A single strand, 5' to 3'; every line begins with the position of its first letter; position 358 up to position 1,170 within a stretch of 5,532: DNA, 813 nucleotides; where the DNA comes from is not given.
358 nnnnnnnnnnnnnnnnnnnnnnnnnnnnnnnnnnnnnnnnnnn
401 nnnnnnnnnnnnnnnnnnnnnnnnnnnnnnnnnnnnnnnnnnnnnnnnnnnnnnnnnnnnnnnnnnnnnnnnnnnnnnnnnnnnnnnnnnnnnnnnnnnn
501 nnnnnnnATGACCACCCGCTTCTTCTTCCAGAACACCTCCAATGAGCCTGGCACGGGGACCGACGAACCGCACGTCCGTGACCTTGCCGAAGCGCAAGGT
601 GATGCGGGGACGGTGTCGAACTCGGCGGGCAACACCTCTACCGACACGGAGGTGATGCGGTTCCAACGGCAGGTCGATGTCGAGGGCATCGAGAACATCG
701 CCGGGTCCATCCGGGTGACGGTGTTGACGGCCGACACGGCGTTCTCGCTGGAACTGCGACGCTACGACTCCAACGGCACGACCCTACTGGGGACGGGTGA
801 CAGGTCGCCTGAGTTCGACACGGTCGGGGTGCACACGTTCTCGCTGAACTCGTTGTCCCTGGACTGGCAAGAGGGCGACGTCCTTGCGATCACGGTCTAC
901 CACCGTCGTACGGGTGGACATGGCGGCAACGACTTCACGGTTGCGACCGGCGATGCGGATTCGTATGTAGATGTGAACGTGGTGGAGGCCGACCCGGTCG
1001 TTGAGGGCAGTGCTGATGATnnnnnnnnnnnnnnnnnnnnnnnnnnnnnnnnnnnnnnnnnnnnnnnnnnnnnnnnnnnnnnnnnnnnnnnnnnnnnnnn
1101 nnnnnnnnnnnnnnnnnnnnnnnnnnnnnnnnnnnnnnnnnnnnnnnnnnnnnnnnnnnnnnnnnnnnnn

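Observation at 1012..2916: About 29 tandem 21-residue repeats make up 72% of an 881-aa tail-module protein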

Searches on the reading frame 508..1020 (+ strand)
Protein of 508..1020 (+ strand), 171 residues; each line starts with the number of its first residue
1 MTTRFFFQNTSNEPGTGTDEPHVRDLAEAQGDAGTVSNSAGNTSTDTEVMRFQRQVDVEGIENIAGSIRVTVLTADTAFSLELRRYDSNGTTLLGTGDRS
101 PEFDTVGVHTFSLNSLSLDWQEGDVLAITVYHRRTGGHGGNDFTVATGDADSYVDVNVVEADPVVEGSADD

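Call 52: find_related_loci(query=A4, collection=genome_contigs, flank=10000)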
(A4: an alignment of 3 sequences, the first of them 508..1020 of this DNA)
Query A4 (171 aa) in genome_contigs; peptide patterns used: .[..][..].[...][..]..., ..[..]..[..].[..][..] (x = any residue, [..] = any of these).
143 stretches matched a pattern; 1 encode a relative of the query (tblastn E <= 1e-3); 1 distinct loci.
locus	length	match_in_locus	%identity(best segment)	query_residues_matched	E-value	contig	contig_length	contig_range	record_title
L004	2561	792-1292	84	1-167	6e-94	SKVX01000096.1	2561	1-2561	MAG: Halomonas sp. isolate CSSed162cmB_180 CSSed16-2cmB-259161, whole genome shotgun sequence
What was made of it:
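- Tried and rejected: The 'Halomonas' label on L004 rests on the binning of a 2.5-kb contig (call 52).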

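Call 58: find_related_loci(query=A4, collection=viral_contigs, flank=10000)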
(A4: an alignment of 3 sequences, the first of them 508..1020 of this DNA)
Query A4 (171 aa) in viral_contigs; peptide patterns used: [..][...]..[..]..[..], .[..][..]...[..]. (x = any residue, [..] = any of these).
312 stretches matched a pattern; 4 encode a relative of the query (tblastn E <= 1e-3); 4 distinct loci.
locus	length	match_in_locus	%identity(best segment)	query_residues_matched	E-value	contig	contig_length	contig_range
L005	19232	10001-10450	33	4-158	7e-15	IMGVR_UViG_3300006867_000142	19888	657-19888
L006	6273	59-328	37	67-158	6e-12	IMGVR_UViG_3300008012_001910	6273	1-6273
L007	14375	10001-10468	28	1-155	3e-8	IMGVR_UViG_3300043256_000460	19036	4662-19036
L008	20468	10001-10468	28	1-155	3e-8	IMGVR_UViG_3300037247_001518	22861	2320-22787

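Call 59: find_related_loci(query=A4, collection=metagenome_contigs, flank=10000)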
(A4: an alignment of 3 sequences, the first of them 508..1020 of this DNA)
Query A4 (171 aa) in metagenome_contigs; peptide patterns used: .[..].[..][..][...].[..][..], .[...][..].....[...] (x = any residue, [..] = any of these).
242 stretches matched a pattern, but none encodes a relative of the query by tblastn (E <= 1e-3).

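Call 62: search_protein_families(library=phrogs, proteins=[L005:407-1627:+, L005:2156-3379:+, L005:3373-5343:+, L005:6311-9592:+, L005:9597-9989:+, L005:10874-13345:+, L005:13445-13975:+, L008:5239-6198:+, L008:6830-8908:+, L008:13660-16275:+], max_evalue=0.001)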
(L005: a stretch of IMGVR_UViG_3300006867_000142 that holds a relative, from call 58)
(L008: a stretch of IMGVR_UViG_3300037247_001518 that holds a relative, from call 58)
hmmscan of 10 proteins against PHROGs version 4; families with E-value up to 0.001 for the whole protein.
L005:407-1627:+ (407 aa): 1 family
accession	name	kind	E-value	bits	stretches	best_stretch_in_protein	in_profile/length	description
phrog_211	-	connector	3.1e-11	43.3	1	33-375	724-964/976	head-tail adaptor Ad2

L005:2156-3379:+ (408 aa): 0 families

L005:3373-5343:+ (657 aa): 1 family
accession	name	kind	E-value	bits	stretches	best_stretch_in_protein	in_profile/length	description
phrog_12121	-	unknown function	1.7e-05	25.9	1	187-221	111-146/165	-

L005:6311-9592:+ (1094 aa): 2 families
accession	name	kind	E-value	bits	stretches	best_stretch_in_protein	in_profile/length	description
phrog_3030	-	unknown function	6.9e-19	69.1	1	957-1092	132-270/272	-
phrog_16812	-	unknown function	0.00037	21.5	0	183-231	8-56/90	-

L005:9597-9989:+ (131 aa): 0 families

L005:10874-13345:+ (824 aa): 4 families
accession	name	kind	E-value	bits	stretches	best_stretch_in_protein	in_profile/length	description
phrog_23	-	tail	1.8e-68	232.5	1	7-822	25-469/496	tail sheath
phrog_10581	-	tail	3.9e-51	175.3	1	616-819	701-913/915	tail sheath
phrog_17610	-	tail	1.1e-29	104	1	587-818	873-1109/1135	tail sheath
phrog_34521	-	tail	3.9e-11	42.6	1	621-812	755-947/962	tail sheath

L005:13445-13975:+ (177 aa): 2 families
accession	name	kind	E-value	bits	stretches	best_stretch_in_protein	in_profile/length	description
phrog_4542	-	tail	4.7e-25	89.3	1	30-170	31-183/214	tail tube protein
phrog_45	-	tail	3.3e-05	24.2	1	39-163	123-250/350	tail tube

L008:5239-6198:+ (320 aa): 1 family
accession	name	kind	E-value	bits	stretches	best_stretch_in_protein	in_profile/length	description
phrog_290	-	tail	4.3e-32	112.9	1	1-318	12-335/411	minor tail protein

L008:6830-8908:+ (693 aa): 6 families
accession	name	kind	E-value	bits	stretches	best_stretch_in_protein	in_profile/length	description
phrog_339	-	tail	8.8e-10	38.5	1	538-665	924-1073/1123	tail length tape measure protein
phrog_24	-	tail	3.1e-08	33.2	1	531-640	870-976/1151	tail length tape measure protein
phrog_1716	-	tail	6.7e-08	32.5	1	538-604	743-815/943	tail length tape measure protein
phrog_167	-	tail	8.9e-05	21.3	1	16-599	252-717/1555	tail length tape measure protein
phrog_16384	-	unknown function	0.00044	20.7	1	503-606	220-319/463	-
phrog_7078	-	unknown function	0.00055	19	1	592-631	1081-1120/1179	-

L008:13660-16275:+ (872 aa): 0 families

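Call 87: find_homologous_proteins(query=A7, max_evalue=0.00001)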
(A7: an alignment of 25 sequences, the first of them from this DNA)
Query A7 (25 sequences) (168 aa, profile of the alignment): 24 proteins with E <= 0.00001 among 8000 candidates.
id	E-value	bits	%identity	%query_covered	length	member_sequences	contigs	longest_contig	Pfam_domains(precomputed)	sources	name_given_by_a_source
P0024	2.9e-60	221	30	92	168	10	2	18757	-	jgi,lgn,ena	-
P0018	3.6e-59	217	31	92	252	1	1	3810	-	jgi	jgi:hypothetical protein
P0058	6.0e-59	216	28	92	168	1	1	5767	-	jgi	jgi:hypothetical protein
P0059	7.9e-57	210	34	94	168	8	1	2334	-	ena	-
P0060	1.0e-56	209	30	93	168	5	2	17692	-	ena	-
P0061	7.4e-56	206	29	93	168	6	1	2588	-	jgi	-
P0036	1.3e-55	206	31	92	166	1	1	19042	-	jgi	-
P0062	4.5e-55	204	32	92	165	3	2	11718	-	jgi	jgi:hypothetical protein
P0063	5.5e-55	204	30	93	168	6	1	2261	-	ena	-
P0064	1.7e-54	202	34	96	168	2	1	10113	-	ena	-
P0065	3.2e-54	201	26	96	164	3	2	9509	-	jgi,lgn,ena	-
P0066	3.3e-54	201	34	97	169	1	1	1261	-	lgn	-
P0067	8.9e-54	200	29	97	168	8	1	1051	-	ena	-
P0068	4.3e-53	197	25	98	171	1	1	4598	-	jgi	-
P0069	5.1e-53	197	26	92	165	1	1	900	-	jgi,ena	-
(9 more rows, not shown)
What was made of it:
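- On N-terminal '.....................' jelly-roll domain family (unnamed): Profile search in call 87.
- It also occurs as stand-alone proteins of about 165 aa (call 87).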

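Call 88: search_solved_structures(query=A7, max_evalue=1)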
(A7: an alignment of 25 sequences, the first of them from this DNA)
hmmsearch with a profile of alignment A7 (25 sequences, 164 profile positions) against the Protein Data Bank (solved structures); distinct sequences matched with E-value up to 1: 2.
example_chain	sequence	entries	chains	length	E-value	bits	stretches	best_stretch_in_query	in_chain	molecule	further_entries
7jot_A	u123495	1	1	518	0.37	13.8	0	5-39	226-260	Capsid protein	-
7l5q_A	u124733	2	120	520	0.37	13.8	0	5-39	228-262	Capsid protein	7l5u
